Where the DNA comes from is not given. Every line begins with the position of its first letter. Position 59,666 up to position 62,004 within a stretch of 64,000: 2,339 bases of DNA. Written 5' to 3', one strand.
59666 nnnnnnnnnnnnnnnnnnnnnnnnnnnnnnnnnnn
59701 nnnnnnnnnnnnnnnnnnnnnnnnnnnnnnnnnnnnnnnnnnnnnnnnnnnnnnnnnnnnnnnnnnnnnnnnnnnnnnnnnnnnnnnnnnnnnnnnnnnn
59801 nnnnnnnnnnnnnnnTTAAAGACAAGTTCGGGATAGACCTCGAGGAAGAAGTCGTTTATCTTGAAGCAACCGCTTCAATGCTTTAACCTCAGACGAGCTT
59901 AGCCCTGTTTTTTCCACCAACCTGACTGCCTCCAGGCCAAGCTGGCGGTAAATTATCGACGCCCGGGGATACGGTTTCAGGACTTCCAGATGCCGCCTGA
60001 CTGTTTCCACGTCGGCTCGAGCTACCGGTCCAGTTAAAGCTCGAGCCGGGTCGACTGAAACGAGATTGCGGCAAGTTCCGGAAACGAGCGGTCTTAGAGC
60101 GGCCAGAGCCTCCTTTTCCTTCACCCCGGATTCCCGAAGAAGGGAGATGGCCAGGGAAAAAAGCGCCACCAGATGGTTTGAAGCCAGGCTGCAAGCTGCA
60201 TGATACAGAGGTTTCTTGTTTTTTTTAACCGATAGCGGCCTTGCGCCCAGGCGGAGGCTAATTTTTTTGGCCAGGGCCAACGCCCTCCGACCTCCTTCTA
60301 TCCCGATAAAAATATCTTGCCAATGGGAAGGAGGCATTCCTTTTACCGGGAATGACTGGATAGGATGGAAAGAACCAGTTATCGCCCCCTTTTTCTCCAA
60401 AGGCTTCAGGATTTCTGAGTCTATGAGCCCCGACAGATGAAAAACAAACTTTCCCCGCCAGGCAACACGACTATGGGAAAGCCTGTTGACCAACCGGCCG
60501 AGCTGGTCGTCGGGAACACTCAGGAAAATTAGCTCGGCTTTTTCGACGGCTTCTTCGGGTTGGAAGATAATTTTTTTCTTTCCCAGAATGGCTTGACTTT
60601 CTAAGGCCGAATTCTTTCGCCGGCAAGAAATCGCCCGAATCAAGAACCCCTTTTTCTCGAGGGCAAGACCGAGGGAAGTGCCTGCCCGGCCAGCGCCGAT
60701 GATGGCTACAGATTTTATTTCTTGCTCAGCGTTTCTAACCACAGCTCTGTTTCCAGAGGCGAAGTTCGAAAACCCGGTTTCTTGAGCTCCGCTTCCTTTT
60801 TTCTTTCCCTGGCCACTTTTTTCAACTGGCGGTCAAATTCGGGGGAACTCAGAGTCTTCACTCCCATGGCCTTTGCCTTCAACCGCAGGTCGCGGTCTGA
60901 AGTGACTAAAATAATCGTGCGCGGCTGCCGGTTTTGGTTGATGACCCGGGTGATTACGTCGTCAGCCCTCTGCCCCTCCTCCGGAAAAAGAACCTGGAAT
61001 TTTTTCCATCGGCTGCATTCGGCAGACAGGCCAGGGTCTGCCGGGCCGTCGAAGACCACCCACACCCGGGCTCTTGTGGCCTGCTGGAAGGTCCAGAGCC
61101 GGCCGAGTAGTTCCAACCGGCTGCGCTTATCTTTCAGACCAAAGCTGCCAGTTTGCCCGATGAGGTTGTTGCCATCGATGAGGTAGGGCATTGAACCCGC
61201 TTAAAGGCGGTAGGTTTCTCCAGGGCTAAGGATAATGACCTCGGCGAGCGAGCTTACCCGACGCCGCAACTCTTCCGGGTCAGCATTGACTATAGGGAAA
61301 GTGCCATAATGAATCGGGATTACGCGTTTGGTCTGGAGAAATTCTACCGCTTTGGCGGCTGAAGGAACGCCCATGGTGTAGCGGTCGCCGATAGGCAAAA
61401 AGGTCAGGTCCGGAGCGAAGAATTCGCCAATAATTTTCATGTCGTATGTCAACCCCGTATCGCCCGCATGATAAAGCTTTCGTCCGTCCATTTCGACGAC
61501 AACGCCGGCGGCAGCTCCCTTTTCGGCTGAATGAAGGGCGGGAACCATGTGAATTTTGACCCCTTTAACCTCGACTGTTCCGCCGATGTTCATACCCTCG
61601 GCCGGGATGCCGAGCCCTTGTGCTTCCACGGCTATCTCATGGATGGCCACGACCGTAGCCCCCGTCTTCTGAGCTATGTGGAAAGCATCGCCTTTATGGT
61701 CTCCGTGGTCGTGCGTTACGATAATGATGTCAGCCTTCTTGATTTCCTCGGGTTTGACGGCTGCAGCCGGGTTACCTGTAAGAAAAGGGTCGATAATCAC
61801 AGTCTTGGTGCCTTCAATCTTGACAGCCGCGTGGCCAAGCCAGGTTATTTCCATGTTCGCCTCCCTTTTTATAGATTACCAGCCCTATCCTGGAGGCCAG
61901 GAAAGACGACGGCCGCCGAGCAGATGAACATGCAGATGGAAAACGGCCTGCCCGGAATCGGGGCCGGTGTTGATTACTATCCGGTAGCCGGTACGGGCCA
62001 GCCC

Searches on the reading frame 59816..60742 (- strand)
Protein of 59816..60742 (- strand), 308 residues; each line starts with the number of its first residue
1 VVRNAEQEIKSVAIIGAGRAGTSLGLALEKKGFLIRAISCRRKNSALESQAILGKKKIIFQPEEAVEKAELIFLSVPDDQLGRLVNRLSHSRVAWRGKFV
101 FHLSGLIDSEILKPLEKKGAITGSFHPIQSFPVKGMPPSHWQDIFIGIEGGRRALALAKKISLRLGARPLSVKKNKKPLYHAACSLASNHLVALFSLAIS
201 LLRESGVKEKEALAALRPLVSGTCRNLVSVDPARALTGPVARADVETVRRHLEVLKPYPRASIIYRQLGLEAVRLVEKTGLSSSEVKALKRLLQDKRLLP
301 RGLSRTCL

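Call 41: search_protein_families(library=pfam, proteins=[window:59816-60742:-], max_evalue=0.00001)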
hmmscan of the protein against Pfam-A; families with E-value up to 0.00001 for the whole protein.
window:59816-60742:- (308 aa): 3 families
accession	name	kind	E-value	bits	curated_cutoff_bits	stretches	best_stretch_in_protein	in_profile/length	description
PF10728.14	DUF2520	-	4.8e-35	120.5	25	1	144-270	1-123/125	Domain of unknown function (DUF2520)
PF10727.15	Rossmann-like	-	7.5e-21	74.7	23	1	9-127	14-131/131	Rossmann-like domain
PF03807.23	F420_oxidored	-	5.7e-09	36.9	21.6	1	12-98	2-86/94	NADP oxidoreductase coenzyme F420-dependent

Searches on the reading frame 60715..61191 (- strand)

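Call 48: search_protein_families(library=pfam, proteins=[window:60715-61191:-], max_evalue=0.01)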
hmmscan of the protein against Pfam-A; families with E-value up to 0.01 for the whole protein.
window:60715-61191:- (158 aa): 3 families
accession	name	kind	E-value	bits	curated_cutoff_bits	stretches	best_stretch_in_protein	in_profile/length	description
PF05991.17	NYN_YacP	-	1.4e-23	84.2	24.6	1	4-150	2-153/166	YacP-like NYN domain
PF13638.12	PIN_4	-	8.8e-06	26.5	21.9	1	72-115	85-130/132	PIN domain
PF02739.22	5_3_exonuc_N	-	0.0069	16.6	34.3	0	71-103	102-135/164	5'-3' exonuclease, N-terminal resolvase-like domain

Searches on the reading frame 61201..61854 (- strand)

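Call 48: search_protein_families(library=pfam, proteins=[window:61201-61854:-], max_evalue=0.01)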
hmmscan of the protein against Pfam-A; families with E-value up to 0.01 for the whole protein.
window:61201-61854:- (217 aa): 3 families
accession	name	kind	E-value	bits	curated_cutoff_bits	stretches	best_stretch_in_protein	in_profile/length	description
PF12706.13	Lactamase_B_2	-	1.1e-25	90.9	27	1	18-183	2-200/200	Beta-lactamase superfamily domain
PF13483.12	Lactamase_B_3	-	8.1e-23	81.6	24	1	2-182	1-160/160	Beta-lactamase superfamily domain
PF00753.33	Lactamase_B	-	4.6e-11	43.5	22.7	1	14-144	13-161/196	Metallo-beta-lactamase superfamily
